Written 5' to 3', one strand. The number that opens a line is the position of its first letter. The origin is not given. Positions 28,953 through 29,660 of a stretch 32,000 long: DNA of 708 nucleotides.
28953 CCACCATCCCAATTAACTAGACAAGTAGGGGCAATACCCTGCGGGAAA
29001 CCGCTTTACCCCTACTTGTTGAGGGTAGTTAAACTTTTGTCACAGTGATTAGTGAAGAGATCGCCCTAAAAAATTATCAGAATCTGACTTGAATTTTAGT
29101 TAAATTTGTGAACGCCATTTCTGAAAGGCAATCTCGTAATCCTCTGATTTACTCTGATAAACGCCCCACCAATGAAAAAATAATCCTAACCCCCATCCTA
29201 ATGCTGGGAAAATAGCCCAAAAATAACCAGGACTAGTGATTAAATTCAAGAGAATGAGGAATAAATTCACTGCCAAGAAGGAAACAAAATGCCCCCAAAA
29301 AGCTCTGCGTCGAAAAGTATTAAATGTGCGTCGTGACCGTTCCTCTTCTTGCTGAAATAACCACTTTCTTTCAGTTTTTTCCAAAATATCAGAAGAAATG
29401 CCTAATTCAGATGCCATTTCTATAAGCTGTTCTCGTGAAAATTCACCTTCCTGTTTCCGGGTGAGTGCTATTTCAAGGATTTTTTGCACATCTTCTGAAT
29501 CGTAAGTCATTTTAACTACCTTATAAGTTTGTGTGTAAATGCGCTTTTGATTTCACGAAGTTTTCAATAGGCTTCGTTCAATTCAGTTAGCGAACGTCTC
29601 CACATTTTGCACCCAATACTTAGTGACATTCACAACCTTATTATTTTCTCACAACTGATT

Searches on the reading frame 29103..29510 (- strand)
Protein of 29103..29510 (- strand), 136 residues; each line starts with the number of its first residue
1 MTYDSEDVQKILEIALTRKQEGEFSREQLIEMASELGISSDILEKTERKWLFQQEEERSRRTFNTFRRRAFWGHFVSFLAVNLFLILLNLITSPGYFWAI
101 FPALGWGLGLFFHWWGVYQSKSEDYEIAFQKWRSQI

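Call 28: search_protein_families(library=pfam, proteins=[window:29103-29510:-], max_evalue=0.001)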
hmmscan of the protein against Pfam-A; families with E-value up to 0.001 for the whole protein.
window:29103-29510:- (136 aa): 2 families
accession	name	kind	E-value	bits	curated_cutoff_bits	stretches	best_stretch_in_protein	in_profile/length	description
PF13239.11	2TM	-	6.7e-20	71.4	24.8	1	61-133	3-70/79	2TM domain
PF05832.17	DUF846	-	0.0003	21.3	22.6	1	41-109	64-129/139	Eukaryotic protein of unknown function (DUF846)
